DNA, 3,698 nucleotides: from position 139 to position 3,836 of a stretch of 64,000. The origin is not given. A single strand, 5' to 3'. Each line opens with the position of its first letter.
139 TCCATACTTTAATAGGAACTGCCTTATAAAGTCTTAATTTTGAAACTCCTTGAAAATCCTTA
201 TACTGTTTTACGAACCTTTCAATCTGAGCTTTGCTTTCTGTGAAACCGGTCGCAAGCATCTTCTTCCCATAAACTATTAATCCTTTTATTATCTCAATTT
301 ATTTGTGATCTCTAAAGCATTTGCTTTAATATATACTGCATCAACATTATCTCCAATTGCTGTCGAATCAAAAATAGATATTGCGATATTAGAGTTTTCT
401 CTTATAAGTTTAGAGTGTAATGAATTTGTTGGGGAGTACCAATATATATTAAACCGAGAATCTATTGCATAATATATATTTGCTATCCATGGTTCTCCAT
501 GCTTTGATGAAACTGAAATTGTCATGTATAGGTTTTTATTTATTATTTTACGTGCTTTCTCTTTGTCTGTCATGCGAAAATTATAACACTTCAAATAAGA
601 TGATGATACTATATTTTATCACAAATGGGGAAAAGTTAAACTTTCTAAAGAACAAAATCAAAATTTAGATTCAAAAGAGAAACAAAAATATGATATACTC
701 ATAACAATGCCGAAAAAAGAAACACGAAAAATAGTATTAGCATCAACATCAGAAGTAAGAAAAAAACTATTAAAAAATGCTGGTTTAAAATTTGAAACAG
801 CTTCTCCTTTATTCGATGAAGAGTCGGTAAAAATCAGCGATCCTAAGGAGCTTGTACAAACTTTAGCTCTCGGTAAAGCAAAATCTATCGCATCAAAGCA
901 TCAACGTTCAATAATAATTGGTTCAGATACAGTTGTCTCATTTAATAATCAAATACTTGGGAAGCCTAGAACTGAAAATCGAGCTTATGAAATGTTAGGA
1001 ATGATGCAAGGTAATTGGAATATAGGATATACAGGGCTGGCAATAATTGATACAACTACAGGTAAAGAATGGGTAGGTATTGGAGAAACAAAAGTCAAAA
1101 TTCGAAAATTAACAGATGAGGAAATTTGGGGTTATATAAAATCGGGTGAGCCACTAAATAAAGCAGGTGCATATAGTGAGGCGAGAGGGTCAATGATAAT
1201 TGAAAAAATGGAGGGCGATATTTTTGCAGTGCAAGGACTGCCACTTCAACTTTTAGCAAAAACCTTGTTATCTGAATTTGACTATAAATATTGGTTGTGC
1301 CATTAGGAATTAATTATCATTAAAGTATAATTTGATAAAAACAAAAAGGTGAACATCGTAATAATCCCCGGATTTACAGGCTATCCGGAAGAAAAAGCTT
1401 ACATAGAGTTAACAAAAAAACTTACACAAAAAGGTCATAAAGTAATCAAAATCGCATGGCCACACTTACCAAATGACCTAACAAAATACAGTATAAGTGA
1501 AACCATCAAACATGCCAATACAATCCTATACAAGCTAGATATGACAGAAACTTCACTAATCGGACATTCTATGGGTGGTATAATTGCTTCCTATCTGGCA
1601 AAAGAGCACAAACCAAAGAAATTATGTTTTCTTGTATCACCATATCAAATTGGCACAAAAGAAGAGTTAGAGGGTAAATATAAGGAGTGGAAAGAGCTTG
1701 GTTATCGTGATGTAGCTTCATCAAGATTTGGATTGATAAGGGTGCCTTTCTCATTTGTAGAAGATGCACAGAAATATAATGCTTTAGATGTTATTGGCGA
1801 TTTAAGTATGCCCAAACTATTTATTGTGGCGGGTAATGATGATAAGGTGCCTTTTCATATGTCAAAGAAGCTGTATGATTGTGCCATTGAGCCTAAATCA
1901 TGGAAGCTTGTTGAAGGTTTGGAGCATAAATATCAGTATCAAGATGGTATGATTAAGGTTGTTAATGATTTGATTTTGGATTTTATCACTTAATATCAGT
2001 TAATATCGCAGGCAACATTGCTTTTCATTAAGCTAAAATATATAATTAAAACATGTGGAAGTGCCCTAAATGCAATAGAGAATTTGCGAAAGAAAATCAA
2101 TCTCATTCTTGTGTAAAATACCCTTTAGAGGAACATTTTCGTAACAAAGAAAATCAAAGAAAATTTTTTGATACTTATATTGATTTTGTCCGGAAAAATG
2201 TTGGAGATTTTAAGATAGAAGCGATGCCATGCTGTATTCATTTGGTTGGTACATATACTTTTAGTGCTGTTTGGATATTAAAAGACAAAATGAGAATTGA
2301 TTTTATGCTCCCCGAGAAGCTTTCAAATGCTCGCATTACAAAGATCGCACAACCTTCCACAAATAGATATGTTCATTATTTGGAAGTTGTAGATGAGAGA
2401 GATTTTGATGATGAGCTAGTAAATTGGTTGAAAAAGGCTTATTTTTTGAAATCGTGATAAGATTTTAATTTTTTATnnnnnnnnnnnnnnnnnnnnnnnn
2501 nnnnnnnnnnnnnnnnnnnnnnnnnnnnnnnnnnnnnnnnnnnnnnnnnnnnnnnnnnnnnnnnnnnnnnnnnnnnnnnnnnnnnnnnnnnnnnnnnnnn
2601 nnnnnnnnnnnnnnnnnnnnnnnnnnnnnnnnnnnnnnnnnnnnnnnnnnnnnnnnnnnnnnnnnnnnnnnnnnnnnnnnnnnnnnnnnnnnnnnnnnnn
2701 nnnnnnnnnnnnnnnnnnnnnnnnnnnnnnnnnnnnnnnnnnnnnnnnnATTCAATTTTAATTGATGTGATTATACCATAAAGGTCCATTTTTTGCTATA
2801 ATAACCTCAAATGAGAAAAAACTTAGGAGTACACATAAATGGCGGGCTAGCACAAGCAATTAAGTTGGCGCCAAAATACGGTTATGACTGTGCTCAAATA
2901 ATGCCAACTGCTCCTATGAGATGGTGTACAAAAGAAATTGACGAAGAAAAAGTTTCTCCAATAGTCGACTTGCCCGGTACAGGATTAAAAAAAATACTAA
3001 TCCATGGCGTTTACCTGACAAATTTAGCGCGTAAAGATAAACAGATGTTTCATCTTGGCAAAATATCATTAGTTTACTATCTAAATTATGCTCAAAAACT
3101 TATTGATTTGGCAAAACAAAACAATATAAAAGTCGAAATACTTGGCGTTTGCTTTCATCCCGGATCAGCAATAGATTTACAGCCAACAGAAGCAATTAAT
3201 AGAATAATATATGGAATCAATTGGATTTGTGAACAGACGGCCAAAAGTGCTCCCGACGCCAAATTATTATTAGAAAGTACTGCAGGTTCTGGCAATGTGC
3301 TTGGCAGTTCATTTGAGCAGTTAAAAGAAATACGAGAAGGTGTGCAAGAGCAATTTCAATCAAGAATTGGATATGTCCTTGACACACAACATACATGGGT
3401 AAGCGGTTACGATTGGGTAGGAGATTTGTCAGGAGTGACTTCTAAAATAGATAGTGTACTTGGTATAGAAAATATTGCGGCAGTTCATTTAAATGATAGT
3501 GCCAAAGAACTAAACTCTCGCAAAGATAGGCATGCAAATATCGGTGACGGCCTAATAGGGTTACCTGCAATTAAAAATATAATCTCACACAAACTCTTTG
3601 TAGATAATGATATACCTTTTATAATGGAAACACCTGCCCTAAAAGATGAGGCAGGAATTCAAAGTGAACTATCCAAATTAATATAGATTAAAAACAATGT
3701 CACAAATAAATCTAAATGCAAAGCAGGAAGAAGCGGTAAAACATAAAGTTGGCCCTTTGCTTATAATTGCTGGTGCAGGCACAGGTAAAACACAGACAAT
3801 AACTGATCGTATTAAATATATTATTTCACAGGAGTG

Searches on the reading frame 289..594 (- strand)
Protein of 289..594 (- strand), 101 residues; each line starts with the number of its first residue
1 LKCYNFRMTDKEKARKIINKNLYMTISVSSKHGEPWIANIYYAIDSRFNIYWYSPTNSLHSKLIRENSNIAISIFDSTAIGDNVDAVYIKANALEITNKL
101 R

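Call 92: search_protein_families(library=pfam, max_evalue=0.001, proteins=[window:289-594:-])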
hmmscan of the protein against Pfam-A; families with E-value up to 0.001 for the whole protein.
window:289-594:- (101 aa): 1 family
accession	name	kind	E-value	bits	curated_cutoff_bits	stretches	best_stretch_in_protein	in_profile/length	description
PF01243.27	PNPOx_N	-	0.00012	22.8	28.1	1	11-93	2-73/120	Pyridoxamine 5'-phosphate oxidase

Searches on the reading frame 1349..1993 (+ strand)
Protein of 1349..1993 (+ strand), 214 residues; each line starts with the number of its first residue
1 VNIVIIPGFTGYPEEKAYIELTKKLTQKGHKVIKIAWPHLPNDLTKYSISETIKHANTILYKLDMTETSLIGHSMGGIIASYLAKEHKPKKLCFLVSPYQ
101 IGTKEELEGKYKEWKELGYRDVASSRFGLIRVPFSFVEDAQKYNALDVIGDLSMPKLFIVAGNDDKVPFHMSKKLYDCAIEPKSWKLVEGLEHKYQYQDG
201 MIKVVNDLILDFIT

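Call 92: search_protein_families(library=pfam, max_evalue=0.001, proteins=[window:1349-1993:+])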
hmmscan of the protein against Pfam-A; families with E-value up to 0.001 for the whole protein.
window:1349-1993:+ (214 aa): 4 families
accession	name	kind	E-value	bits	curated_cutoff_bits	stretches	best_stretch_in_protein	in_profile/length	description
PF12695.13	Abhydrolase_5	-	3.2e-08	34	27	1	14-97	11-89/164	Alpha/beta hydrolase family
PF00561.26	Abhydrolase_1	-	1.1e-07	32.3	25.8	1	3-91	3-93/245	alpha/beta hydrolase fold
PF12146.15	Hydrolase_4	-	1.2e-07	31.7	27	0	67-99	77-110/239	Serine aminopeptidase, S33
PF05728.18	UPF0227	-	0.00027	21.3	21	1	4-98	3-89/187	Uncharacterised protein family (UPF0227)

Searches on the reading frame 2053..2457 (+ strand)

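Call 92: search_protein_families(library=pfam, max_evalue=0.001, proteins=[window:2053-2457:+])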
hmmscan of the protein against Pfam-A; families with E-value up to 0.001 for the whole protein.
window:2053-2457:+ (134 aa): 1 family
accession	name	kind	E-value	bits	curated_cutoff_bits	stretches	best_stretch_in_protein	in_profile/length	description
PF18899.5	DUF5655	-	1.1e-14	54.9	24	1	26-131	2-107/109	Domain of unknown function (DUF5655)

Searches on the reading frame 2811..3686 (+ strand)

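Call 92: search_protein_families(library=pfam, max_evalue=0.001, proteins=[window:2811-3686:+])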
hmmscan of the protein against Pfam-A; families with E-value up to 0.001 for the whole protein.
window:2811-3686:+ (291 aa): 1 family
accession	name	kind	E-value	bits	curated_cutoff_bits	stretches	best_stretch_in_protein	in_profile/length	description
PF01261.30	AP_endonuc_2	-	1.9e-29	103.5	31.1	1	18-286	2-242/249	Xylose isomerase-like TIM barrel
